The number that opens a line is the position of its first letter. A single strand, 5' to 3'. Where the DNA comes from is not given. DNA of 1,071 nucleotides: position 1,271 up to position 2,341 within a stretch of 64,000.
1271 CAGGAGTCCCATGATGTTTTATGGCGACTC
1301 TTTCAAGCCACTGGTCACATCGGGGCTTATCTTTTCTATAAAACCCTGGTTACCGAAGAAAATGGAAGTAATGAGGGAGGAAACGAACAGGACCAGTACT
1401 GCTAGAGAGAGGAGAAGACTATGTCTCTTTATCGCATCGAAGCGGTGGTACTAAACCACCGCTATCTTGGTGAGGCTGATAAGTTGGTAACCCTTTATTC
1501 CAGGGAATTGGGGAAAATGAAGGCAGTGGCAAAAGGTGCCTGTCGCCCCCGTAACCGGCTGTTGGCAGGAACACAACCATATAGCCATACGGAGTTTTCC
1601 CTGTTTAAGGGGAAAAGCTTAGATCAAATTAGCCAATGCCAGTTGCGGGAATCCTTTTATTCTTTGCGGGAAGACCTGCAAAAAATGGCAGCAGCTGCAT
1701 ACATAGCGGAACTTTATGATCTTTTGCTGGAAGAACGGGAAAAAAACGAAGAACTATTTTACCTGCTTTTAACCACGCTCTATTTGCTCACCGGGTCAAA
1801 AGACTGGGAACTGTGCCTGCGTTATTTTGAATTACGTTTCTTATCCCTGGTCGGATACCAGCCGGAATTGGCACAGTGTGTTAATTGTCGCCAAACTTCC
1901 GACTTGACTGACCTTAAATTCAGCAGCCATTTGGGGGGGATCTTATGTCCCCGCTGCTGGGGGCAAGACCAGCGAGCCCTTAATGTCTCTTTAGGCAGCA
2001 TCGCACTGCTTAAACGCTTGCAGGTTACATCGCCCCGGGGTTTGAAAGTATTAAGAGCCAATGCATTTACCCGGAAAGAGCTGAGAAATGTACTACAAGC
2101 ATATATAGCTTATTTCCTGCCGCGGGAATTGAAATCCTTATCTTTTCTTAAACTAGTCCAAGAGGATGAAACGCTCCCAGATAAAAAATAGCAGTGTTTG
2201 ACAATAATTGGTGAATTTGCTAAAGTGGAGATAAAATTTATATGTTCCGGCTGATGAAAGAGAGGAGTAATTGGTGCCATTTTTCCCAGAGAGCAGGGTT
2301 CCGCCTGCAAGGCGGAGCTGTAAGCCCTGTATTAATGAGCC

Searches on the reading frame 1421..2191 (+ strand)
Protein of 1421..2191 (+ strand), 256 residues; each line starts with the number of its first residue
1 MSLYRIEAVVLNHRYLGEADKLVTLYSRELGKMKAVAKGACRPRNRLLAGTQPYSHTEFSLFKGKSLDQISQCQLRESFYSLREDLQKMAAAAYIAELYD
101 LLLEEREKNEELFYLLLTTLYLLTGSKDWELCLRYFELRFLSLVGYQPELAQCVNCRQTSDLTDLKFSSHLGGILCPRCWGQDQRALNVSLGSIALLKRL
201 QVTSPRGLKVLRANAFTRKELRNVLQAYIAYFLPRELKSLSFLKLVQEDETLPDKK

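Call 75: find_encoding_contigs(protein=window:1421-2191:+, flank=10000, max_places=2)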
Protein window:1421-2191:+ (256 aa): 8 contigs read that carry it; 2 places shown.
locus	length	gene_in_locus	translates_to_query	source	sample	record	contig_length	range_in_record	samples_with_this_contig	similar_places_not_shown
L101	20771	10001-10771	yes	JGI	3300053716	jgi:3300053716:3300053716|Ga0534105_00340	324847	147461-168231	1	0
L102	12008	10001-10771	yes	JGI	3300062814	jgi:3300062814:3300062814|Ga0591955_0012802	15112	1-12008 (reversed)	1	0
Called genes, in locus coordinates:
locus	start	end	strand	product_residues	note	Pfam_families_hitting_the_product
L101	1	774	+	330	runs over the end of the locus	PF12127:FloA, PF02403:Seryl_tRNA_N (weak)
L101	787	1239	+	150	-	-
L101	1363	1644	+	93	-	PF07873:YabP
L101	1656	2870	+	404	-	PF06898:YqfD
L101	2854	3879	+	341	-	PF02562:PhoH, PF13604:AAA_30 (weak), PF13245:AAA_19 (weak)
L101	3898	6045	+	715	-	PF07697:7TMR-HDED, PF07698:7TM-7TMR_HD, PF01966:HD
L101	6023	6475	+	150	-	PF02130:YbeY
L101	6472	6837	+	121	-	PF01219:DAGK_prokar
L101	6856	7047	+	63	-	PF01219:DAGK_prokar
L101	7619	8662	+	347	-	PF05949:DUF881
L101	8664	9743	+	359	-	PF11258:DUF3048, PF17479:DUF3048_C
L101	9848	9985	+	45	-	PF14006:YqzL (weak)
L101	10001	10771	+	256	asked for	PF11967:RecO_N, PF02565:RecO_C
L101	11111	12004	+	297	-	PF02091:tRNA-synt_2e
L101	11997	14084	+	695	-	PF02092:tRNA_synt_2f, PF05746:DALR_1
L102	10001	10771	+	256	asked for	PF11967:RecO_N, PF02565:RecO_C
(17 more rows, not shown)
